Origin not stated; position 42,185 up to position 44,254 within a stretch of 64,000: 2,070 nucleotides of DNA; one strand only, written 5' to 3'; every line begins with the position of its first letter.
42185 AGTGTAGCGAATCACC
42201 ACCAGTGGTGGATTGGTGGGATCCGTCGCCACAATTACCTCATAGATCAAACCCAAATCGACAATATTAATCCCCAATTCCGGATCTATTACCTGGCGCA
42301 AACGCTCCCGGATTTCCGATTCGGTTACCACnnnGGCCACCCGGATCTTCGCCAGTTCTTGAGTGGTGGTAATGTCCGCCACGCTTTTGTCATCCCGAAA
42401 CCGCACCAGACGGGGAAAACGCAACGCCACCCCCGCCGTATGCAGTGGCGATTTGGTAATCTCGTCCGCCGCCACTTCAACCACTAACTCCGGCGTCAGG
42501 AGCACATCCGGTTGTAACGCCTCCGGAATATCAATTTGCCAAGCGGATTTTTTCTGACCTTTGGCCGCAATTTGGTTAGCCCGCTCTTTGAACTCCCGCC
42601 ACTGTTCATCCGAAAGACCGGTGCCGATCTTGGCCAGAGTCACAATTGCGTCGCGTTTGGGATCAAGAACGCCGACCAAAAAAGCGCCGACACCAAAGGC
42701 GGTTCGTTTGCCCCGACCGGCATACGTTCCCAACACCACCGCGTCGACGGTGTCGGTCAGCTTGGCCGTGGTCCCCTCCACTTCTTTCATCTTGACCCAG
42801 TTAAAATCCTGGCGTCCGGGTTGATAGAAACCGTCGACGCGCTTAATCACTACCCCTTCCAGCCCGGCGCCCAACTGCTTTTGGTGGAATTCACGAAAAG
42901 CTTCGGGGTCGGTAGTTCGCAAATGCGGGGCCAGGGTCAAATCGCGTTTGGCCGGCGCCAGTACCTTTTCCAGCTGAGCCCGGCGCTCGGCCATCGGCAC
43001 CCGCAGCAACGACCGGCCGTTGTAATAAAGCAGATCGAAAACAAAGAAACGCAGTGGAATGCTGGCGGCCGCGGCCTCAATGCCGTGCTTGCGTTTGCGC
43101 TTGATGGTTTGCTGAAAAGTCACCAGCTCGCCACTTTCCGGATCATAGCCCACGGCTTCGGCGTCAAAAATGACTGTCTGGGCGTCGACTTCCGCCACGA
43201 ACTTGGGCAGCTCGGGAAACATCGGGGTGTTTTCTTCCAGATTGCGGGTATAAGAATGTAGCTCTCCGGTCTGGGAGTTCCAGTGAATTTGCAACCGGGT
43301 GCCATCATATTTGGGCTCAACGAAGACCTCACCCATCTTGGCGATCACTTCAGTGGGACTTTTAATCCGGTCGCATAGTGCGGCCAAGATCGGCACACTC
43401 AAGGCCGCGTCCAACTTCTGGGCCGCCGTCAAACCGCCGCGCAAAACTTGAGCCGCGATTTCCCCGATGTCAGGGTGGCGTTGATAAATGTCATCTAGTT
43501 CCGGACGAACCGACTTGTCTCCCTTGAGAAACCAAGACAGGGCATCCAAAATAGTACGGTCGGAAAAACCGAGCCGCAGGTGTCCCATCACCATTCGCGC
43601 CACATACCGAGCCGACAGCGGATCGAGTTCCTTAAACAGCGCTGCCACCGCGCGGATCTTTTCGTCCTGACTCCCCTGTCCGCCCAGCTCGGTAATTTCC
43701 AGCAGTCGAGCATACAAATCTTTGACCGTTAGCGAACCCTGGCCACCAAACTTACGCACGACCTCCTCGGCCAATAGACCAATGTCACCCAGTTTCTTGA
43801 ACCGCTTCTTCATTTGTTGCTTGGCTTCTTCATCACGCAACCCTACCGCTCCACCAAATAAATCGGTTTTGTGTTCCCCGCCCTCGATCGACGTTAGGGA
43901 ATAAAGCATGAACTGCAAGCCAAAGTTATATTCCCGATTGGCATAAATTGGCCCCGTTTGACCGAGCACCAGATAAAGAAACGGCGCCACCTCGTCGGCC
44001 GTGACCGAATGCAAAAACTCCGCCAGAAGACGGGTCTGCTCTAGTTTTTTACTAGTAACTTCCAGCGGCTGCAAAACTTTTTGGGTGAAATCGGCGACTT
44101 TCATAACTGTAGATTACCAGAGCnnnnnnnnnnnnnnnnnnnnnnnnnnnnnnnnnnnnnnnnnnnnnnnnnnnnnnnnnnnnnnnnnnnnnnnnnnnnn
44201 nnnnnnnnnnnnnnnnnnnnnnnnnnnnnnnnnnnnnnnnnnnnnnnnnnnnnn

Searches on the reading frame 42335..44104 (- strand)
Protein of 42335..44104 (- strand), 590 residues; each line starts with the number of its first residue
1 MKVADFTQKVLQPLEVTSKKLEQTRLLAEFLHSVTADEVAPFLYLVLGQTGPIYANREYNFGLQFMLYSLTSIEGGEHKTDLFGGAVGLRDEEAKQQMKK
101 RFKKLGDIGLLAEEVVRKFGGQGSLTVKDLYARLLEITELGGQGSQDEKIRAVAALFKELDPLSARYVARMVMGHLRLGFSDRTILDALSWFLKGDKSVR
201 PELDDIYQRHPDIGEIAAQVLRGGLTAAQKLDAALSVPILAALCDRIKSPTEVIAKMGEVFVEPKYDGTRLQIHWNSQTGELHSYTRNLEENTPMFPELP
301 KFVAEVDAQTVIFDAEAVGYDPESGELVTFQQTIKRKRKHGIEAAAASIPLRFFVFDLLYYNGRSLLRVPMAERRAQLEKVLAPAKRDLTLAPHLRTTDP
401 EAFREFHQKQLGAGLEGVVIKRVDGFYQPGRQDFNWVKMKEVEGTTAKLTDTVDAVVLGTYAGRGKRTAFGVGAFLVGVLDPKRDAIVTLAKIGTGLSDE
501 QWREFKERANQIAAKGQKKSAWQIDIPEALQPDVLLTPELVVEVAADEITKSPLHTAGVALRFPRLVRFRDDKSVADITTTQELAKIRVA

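Call 72: list_cluster_members(proteins=[P0001, window:42335-44104:-])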
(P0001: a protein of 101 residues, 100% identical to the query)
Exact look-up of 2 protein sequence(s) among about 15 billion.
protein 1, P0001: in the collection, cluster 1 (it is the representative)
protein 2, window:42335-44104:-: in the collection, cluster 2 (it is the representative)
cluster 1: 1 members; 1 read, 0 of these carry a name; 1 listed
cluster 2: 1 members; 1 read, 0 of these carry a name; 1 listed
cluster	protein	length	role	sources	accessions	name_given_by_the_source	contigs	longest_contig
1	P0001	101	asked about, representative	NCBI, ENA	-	-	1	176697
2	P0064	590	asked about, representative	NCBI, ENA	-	-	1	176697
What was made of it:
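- Tried and rejected: The cluster look-up returned no names (call 72).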
